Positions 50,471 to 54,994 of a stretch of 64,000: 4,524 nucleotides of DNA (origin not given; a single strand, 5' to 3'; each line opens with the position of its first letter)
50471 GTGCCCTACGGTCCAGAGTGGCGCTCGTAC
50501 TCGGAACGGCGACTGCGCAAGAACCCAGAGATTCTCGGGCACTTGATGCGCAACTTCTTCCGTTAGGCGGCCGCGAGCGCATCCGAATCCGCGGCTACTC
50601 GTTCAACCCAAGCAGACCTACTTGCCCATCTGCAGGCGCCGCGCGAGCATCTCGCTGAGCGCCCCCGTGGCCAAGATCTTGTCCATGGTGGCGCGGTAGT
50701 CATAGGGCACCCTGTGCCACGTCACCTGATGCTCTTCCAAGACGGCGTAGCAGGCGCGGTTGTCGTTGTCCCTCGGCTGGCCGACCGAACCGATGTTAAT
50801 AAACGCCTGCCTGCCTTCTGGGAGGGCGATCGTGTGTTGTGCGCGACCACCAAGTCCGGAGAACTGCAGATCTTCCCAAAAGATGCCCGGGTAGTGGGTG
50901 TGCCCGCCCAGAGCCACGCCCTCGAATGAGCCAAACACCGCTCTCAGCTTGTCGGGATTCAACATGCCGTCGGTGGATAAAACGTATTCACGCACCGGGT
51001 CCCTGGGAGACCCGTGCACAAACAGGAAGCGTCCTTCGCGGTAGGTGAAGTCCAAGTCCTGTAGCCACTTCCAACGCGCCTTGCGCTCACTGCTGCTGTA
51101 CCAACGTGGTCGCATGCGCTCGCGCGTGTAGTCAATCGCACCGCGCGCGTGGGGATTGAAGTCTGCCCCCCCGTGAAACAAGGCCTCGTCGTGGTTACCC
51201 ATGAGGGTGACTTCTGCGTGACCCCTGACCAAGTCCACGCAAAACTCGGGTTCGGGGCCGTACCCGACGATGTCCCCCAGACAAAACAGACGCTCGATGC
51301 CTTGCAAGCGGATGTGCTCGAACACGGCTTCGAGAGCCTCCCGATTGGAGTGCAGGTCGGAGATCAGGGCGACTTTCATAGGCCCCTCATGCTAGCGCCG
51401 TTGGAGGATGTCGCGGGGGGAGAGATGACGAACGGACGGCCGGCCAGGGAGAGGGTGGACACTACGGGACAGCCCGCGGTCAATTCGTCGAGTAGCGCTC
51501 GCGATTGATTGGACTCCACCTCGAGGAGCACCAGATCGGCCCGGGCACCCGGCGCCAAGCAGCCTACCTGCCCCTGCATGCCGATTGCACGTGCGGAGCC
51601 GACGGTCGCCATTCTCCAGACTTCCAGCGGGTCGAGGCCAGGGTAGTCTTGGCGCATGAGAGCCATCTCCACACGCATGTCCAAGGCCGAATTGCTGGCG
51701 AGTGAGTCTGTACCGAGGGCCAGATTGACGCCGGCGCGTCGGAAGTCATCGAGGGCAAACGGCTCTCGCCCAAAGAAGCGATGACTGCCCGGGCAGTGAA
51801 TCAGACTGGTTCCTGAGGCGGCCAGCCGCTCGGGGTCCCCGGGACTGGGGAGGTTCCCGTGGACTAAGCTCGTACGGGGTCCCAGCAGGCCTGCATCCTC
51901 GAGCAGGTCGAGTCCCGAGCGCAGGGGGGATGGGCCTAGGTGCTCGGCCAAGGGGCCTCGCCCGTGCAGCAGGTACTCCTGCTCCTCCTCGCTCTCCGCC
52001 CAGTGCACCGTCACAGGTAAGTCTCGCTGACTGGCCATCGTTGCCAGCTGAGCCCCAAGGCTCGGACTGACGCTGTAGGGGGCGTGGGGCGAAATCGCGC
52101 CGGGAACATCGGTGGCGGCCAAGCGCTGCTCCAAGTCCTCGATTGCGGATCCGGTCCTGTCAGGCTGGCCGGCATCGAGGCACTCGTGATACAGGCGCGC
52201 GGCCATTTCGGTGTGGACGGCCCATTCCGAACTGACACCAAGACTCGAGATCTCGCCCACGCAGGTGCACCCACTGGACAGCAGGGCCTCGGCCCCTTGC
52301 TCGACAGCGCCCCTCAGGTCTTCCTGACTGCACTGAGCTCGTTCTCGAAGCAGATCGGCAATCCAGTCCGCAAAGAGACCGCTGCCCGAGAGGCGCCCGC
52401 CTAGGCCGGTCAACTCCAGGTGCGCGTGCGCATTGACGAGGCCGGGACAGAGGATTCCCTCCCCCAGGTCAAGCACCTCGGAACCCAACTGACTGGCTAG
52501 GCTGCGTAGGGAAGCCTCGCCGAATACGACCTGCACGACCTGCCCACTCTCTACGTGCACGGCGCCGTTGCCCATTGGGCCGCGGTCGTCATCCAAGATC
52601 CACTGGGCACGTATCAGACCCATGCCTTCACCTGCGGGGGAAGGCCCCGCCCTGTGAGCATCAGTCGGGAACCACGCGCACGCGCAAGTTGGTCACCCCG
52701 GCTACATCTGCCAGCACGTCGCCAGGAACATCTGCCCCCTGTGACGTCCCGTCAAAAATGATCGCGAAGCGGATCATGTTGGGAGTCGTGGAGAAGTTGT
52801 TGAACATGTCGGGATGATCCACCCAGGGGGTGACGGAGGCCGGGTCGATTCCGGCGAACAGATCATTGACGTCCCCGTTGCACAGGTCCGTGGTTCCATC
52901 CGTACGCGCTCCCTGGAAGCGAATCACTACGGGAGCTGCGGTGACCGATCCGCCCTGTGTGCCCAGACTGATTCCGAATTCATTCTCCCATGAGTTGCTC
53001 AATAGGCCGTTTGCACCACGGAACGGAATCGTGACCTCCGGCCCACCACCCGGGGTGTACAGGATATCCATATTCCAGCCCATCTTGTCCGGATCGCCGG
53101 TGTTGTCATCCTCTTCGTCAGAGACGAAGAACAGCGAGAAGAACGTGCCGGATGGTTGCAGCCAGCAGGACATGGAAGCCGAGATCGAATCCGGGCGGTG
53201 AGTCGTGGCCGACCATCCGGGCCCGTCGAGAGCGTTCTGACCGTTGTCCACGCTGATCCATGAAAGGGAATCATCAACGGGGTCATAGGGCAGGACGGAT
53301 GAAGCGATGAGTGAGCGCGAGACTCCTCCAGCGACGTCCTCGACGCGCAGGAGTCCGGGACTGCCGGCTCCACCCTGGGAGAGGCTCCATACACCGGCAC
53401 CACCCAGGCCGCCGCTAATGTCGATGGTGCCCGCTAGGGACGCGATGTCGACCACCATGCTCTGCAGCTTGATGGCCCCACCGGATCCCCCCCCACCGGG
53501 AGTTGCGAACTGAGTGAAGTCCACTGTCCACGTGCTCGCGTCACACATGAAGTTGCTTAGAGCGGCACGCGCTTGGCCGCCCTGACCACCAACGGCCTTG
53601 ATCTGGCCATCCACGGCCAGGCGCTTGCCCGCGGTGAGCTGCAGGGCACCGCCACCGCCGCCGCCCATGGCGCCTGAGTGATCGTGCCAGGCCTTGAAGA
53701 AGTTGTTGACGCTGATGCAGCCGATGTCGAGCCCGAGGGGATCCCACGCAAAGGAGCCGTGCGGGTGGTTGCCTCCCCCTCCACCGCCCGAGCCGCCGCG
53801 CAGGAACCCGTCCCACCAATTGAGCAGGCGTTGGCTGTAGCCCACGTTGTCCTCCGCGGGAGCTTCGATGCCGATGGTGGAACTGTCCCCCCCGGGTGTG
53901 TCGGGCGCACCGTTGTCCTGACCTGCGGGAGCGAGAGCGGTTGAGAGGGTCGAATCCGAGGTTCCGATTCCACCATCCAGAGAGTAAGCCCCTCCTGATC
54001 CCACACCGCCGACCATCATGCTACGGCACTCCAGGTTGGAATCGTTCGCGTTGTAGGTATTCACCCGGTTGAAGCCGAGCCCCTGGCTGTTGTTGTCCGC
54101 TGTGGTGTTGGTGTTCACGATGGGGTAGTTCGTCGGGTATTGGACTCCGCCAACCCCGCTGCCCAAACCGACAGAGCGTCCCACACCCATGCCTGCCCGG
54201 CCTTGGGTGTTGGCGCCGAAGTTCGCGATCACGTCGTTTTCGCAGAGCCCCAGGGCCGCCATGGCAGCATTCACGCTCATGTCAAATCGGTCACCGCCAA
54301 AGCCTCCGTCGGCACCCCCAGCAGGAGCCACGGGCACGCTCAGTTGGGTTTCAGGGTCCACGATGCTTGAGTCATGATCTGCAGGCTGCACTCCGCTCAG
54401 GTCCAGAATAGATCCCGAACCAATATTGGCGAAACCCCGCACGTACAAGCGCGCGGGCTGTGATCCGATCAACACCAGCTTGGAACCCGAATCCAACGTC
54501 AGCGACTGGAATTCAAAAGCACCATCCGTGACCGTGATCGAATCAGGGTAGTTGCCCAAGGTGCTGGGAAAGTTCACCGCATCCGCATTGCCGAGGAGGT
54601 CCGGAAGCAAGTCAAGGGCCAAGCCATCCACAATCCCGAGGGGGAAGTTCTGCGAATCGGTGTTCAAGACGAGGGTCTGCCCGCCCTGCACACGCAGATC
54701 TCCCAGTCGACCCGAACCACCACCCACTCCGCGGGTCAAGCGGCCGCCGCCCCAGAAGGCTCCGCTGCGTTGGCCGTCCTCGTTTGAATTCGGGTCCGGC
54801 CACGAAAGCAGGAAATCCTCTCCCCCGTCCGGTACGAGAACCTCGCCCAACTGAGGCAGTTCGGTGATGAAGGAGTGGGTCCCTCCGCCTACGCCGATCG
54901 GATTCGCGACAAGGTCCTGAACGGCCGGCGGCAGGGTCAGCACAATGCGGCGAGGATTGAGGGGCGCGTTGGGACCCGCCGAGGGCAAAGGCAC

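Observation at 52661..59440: Tandem pair of ~1,060-aa paralogous lipoproteins with no family I can recognise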

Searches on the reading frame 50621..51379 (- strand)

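Call 81: search_protein_families(library=ncbifam, proteins=[window:50621-51379:-], max_evalue=0.001)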
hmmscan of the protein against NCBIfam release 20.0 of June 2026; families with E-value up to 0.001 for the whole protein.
window:50621-51379:- (253 aa): 3 families
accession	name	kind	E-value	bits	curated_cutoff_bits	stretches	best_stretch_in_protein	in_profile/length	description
NF006988.0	PRK09453.1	equivalog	3.2e-09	36.9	117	1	1-42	1-42/183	phosphodiesterase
NF001204.0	PRK00166.1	equivalog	1.8e-05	24.2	176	1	1-78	1-81/276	symmetrical bis(5'-nucleosyl)-tetraphosphatase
TIGR00040.1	yfcE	subfamily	0.00047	20.3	56.25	0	1-71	1-64/158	YfcE family phosphodiesterase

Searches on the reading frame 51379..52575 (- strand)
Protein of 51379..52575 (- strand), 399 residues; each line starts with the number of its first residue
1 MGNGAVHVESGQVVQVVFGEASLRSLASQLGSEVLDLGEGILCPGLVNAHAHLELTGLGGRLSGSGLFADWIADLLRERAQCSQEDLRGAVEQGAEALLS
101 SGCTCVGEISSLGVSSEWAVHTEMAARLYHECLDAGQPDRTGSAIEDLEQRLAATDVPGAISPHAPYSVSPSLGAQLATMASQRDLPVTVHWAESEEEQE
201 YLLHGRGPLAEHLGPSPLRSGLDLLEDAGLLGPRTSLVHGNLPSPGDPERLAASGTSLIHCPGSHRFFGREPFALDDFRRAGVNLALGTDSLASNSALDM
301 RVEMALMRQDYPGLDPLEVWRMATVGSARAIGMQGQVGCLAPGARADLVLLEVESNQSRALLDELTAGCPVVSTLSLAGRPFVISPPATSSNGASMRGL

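Call 81: search_protein_families(library=ncbifam, proteins=[window:51379-52575:-], max_evalue=0.001)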
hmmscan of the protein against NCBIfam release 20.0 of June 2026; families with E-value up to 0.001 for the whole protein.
window:51379-52575:- (399 aa): 32 families (the best 25 are shown)
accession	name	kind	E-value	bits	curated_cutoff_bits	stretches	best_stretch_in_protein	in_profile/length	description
NF006269.1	PRK08418.1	equivalog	3.7e-42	144.5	320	1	34-358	48-381/408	aminofutalosine deaminase family hydrolase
NF006549.0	PRK09045.1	equivalog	4.3e-39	134.4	540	1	4-363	30-390/444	TRZ/ATZ family hydrolase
NF006055.0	PRK08203.1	equivalog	1e-35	123.2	532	2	145-367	190-406/455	8-oxoguanine deaminase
NF006681.0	PRK09229.1-2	equivalog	2.8e-30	105.4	362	2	157-357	200-392/451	formimidoylglutamate deiminase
NF006252.0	PRK08393.1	equivalog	2.8e-29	102.4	617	1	31-361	41-372/424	N-ethylammeline chlorohydrolase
NF004801.0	PRK06151.1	subfamily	7e-26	91.1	416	1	156-364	206-414/491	chlorohydrolase family protein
TIGR02967.1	guan_deamin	equivalog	1.3e-25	90.2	375.4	1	3-360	6-369/401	guanine deaminase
NF006679.0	PRK09228.1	subfamily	1.7e-24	86.4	351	1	212-359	244-393/433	guanine deaminase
NF004701.0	PRK06038.1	equivalog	4.4e-24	85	609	1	4-355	24-369/432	N-ethylammeline chlorohydrolase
NF005557.0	PRK07228.1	equivalog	7.4e-24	84.3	522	1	3-359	21-382/445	5'-deoxyadenosine deaminase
NF006056.0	PRK08204.1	subfamily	1.3e-22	80.2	391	2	219-355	231-383/449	hypothetical protein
NF005211.0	PRK06687.1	equivalog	1.9e-22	79.6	703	1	8-352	26-372/419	TRZ/ATZ family protein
NF009059.0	PRK12393.1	equivalog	1.1e-20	73.9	543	2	166-373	215-414/460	amidohydrolase family protein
TIGR02022.1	hutF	equivalog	3.6e-18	65.6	413.05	1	144-357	187-398/455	formimidoylglutamate deiminase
NF012037.0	PRK15493.1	equivalog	2.3e-15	56.3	779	1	2-353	21-373/435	bifunctional S-methyl-5'-thioadenosine deaminase/S-adenosylhomocysteine deaminase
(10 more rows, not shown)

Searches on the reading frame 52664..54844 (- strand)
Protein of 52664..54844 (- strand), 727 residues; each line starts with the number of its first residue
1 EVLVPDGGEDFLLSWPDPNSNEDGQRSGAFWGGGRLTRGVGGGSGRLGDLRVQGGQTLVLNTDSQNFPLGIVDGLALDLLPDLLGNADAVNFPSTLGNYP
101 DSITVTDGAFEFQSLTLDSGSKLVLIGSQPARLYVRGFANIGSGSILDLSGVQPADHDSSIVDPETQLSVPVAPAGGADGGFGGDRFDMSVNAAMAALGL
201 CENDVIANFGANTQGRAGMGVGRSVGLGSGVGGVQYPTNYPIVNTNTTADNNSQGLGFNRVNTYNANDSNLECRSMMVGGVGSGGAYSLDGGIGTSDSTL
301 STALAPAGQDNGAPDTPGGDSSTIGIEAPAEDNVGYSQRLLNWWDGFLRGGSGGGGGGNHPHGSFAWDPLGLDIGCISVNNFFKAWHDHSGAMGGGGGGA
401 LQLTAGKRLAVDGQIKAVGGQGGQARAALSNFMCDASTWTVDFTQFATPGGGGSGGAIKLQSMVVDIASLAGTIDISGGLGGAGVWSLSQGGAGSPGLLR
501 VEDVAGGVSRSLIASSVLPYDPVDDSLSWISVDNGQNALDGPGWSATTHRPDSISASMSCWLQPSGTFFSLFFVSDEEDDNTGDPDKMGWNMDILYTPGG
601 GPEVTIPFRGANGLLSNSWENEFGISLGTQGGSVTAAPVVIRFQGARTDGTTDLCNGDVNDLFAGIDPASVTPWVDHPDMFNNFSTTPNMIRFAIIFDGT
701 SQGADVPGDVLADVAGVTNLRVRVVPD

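Call 33: predict_structure(alignment_id=A2)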
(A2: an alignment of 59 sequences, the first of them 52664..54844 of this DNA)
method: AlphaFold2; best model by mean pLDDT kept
length: 727 residues; sequences in the alignment: 59
mean_pLDDT: 93.2   pTM: 0.92
mean pLDDT of the five models: 93.2, 93.2, 92.6, 92.2, 91.6
residues with pLDDT >= 90: 597; 70-90: 102; 50-70: 28; < 50: 0
segments of 3 or more residues with pLDDT < 50: none
pLDDT, mean of each block of 10 residues (from residue 1): 93 95 96 97 96 97 97 95 94 93 96 98 98 98 98 96 94 96 95 86 89 97 95 94 79 78 75 93 98 95 91 97 96 94 96 98 87 75 92 98 98 98 92 61 92 98 97 98 89 98 93 97 96 90 90 96 91 97 97 96 97 96 87 82 94 90 91 97 95 97 92 97 96
secondary structure, 60 per line:
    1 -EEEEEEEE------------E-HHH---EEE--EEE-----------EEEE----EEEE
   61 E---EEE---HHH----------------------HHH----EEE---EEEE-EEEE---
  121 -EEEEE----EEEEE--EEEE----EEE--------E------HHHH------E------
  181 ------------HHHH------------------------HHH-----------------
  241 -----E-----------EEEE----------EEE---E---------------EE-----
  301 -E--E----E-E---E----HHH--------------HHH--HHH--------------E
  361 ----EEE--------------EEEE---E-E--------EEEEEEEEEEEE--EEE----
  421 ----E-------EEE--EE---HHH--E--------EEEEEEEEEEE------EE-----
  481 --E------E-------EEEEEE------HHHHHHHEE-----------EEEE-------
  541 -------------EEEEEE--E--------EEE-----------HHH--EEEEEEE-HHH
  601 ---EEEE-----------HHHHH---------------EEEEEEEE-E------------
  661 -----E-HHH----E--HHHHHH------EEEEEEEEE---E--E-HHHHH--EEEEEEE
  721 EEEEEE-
elements in order (helices of 4 or more, strands of 3 or more residues): E2-9 E30-32 E35-37 E49-52 E57-61 E65-67 E103-105 E109-112 E114-117 E122-126 E131-135 E138-141 E146-148 H164-167 H193-196 E258-261 E272-274 E365-367 E382-385 E400-411 E414-416 E433-435 E457-467 E498-503 H510-516 E530-533 E554-559 E571-573 E590-596 E604-607 H619-623 E639-646 H678-683 E690-698 H707-711 E714-726

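Call 36: fold_search(model_id=the predicted structure, library=pdb)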
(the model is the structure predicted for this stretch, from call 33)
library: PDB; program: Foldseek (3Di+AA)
matches with E <= 10: 135; with E <= 0.001: 0
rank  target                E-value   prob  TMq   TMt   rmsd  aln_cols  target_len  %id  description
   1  9g7g_C                7.8e-02  0.07  0.06  0.14  19.0       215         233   13  Structure of the clippase PaJOS from Pigmentiphaga aceris (released 2025-04-23)
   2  9g7g_A                9.3e-02  0.07  0.06  0.14  18.9       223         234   13  Structure of the clippase PaJOS from Pigmentiphaga aceris (released 2025-04-23)
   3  9g7g_U                3.2e-01  0.04  0.07  0.14  18.3       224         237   12  Structure of the clippase PaJOS from Pigmentiphaga aceris (released 2025-04-23)
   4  3nru_B                3.5e-01  0.05  0.07  0.20  12.8       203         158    9  Ligand binding domain of EPHA7 (released 2010-12-08)
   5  5w6h_A                5.5e-01  0.01  0.05  0.05  24.2       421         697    7  Crystal structure of Bacteriophage CBA120 tailspike protein 4 enzymatically active domain (TSP4dN, orf213) (released 2018-10-24)
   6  9g7g_G                6.5e-01  0.03  0.06  0.14  18.3       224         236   14  Structure of the clippase PaJOS from Pigmentiphaga aceris (released 2025-04-23)
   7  9g7g_S                7.3e-01  0.03  0.06  0.14  18.8       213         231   11  Structure of the clippase PaJOS from Pigmentiphaga aceris (released 2025-04-23)
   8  6xx1_D                9.1e-01  0.04  0.09  0.27  13.3       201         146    7  The unique CBM3-Clocl_1192 of Hungateiclostridium clariflavum (released 2020-05-06)
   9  8snb_3C               9.1e-01  0.01  0.04  0.11  19.0       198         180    8  atomic model of sea urchin sperm doublet microtubule (48-nm periodicity) (released 2023-06-28)
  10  5dzf_A                9.6e-01  0.01  0.06  0.13  19.3       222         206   14  Crystal Structure of the catalytic nucleophile mutant of VvEG16 in complex with a mixed-linkage glucan octasaccharide (released 2016-09-21)
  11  3nru_D                1.0e+00  0.08  0.09  0.28  10.9       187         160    7  Ligand binding domain of EPHA7 (released 2010-12-08)
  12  1kgy_A                1.0e+00  0.05  0.08  0.23  15.7       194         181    7  Crystal Structure of the EphB2-ephrinB2 complex (released 2002-05-28)
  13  9g7g_M                1.1e+00  0.02  0.07  0.14  18.4       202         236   13  Structure of the clippase PaJOS from Pigmentiphaga aceris (released 2025-04-23)
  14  6fhj                  1.1e+00  0.02  0.06  0.05  15.3       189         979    9  Structural dynamics and catalytic properties of a multi-modular xanthanase, native. (released 2018-08-29)
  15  3nru_J                1.4e+00  0.06  0.09  0.29  10.9       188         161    7  Ligand binding domain of EPHA7 (released 2010-12-08)
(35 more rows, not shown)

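Call 37: fold_search(model_id=the predicted structure, library=viral)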
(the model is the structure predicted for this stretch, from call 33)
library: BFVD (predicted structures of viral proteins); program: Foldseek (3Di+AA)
matches with E <= 10: 232; with E <= 0.001: 10
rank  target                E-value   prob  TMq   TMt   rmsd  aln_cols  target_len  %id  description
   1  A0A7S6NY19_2          1.9e-11  1.00  0.26  0.20  19.4       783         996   12  PA14 domain-containing protein [Bathycoccus sp. RCC716 virus 1]
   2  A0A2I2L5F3            6.0e-08  1.00  0.27  0.24   8.0       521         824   15  Collagen-like protein [Orpheovirus IHUMI-LCC2]
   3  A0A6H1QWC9            2.7e-07  1.00  0.19  0.28  27.7       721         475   12  Uncharacterized protein (Fragment) [Ostreococcus mediterraneus virus 2]
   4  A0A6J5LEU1            4.8e-07  1.00  0.18  0.14  14.0       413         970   16  Uncharacterized protein [uncultured Caudovirales phage]
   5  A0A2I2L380            7.4e-07  1.00  0.22  0.31  19.2       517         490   18  Collagen-like protein [Orpheovirus IHUMI-LCC2]
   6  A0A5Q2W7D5            1.1e-06  1.00  0.22  0.27  10.6       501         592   15  (no name in the UniProt tables at hand)
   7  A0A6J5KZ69            1.5e-06  1.00  0.24  0.35   9.0       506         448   16  Uncharacterized protein [uncultured Caudovirales phage]
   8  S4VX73                3.5e-06  1.00  0.22  0.37   9.2       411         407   15  Collagen triple helix domain containing protein [Pandoravirus dulcis]
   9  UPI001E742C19         1.1e-05  1.00  0.22  0.36  19.9       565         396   16  (no name look-up for this kind of identifier)
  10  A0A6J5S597            4.9e-05  1.00  0.20  0.37  18.2       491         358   15  Uncharacterized protein [uncultured Caudovirales phage]
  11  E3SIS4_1              5.9e-03  0.04  0.09  0.07  35.3       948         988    9  Fiber [Synechococcus phage S-SM2]
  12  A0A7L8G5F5            1.2e-02  0.06  0.06  0.05  21.7       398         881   10  (no name in the UniProt tables at hand)
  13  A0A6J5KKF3            7.3e-02  0.01  0.05  0.06  21.1       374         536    6  Right handed beta helix domain-containing protein [uncultured Caudovirales phage]
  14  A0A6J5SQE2            1.3e-01  0.51  0.11  0.17  10.0       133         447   25  Uncharacterized protein [uncultured Caudovirales phage]
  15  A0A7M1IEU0            1.8e-01  0.02  0.06  0.05  22.9       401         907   11  Depolymerase [Klebsiella phage MMBB]
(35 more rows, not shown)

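Call 49: search_dna_similar(query=window:52664-54844:-, collection=phages, mode=protein, max_evalue=0.01, max_rows=15)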
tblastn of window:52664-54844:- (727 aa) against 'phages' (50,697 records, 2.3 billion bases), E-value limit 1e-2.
No match.

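Call 56: search_protein_representatives(alignment_id=A3)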
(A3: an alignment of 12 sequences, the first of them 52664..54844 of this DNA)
Query: 12 sequences, 704 profile positions. Proteins with E-value up to 0.001 (for the whole library): 799; up to 1e-10: 404; up to 1e-30: 173. The best 150 are listed.
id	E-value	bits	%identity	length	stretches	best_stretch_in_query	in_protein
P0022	5.8e-285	963.7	-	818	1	2-704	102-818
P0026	5.2e-258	874.6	-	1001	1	20-701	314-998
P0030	5.5e-245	831.6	-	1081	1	5-704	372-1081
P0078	2.3e-239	813.0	-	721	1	10-703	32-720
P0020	9.7e-236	801.0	-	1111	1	2-704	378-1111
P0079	4.9e-233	792.0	-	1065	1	2-704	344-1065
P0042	2.0e-231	786.7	-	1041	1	2-704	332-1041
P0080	8.3e-221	751.6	-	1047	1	2-703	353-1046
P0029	3.5e-212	723.1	-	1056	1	3-704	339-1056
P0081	9.3e-209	711.8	-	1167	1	5-704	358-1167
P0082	6.4e-199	679.3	-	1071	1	2-703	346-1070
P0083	1.4e-194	665.0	-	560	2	267-695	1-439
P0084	2.3e-194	664.2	-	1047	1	2-704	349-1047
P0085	9.3e-194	662.2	-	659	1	21-702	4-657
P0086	3.7e-192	656.9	-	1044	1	2-704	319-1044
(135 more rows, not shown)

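Call 58: search_protein_families(library=pfam, alignment_id=A3, max_evalue=10)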
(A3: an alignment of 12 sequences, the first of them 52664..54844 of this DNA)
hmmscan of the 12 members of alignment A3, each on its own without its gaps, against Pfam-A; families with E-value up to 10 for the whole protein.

A. member 1, window:52664-54844:- (727 aa): 0 families

B. families by the number of members that match (of 12 scanned): 0 families

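Call 64: find_related_loci(query=A3, collection=viral_contigs, flank=5000)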
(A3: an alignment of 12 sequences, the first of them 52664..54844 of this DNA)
Query A3 (727 aa) in viral_contigs; peptide patterns used: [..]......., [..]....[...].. (x = any residue, [..] = any of these).
81 stretches matched a pattern, but none encodes a relative of the query by tblastn (E <= 1e-3).
